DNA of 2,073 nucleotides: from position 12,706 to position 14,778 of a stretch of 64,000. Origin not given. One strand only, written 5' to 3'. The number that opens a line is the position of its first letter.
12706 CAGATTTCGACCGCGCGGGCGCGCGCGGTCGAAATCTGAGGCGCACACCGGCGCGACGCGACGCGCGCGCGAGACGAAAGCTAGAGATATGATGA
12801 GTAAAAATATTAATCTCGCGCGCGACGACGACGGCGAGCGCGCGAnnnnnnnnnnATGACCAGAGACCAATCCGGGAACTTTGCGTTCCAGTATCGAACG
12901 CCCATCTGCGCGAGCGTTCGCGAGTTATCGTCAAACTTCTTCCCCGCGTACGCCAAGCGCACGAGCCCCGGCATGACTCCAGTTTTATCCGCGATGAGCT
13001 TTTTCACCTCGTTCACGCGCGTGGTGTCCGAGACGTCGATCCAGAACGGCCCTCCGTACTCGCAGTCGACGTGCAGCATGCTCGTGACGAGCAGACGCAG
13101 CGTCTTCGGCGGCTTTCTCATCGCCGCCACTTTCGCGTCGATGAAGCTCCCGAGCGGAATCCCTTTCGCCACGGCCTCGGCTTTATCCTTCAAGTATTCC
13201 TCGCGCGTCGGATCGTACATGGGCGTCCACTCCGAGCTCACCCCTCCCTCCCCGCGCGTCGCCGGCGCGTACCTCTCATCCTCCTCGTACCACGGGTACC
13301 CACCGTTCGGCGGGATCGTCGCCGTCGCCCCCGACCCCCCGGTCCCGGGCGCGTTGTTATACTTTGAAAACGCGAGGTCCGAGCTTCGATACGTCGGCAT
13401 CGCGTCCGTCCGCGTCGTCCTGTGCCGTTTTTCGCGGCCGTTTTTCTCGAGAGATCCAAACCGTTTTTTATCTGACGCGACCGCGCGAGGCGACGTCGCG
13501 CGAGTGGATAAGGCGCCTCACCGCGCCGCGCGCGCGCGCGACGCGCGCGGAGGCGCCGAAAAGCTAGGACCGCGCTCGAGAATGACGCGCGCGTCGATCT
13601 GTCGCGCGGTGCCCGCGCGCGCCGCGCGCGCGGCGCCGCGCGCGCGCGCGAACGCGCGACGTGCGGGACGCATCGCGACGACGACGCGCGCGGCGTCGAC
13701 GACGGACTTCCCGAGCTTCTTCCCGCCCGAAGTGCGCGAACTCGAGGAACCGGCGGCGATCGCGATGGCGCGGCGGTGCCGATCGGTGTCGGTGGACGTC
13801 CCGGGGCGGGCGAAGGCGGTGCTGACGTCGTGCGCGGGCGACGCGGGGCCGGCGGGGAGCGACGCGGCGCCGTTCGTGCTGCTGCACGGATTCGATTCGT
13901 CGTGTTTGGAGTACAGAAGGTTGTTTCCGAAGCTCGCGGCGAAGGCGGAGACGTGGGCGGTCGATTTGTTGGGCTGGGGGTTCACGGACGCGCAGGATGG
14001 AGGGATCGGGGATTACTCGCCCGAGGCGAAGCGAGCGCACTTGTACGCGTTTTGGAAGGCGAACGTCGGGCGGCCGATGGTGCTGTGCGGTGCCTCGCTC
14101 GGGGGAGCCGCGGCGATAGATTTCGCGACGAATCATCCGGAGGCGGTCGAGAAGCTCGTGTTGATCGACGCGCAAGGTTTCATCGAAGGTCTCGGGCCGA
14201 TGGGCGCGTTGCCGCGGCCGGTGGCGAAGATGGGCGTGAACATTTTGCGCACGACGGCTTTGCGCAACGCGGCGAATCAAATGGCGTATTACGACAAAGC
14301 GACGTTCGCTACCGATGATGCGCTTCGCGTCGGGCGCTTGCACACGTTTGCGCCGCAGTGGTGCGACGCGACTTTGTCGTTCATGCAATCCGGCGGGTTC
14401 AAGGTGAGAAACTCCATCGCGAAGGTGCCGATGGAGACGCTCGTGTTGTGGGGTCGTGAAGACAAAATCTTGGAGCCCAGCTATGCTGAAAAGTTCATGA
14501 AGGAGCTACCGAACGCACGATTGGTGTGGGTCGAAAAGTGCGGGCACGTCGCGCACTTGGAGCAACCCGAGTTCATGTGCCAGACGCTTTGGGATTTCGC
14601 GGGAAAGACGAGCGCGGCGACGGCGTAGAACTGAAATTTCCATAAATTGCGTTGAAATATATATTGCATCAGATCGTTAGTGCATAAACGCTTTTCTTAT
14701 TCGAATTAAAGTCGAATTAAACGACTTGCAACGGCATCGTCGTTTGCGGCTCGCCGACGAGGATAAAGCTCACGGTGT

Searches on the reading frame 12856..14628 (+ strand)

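Call 7: search_protein_families(library=pfam, proteins=[window:12856-14628:+])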
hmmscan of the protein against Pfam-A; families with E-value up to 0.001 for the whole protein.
window:12856-14628:+ (590 aa): 3 families
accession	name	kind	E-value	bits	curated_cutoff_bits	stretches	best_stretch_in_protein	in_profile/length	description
PF12697.13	Abhydrolase_6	-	2e-21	78.1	26.3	1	340-574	1-214/217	Alpha/beta hydrolase family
PF12146.15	Hydrolase_4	-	8.7e-17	61.6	27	1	340-570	7-238/239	Serine aminopeptidase, S33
PF00561.26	Abhydrolase_1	-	6.8e-16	59.1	25.8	1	339-571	2-245/245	alpha/beta hydrolase fold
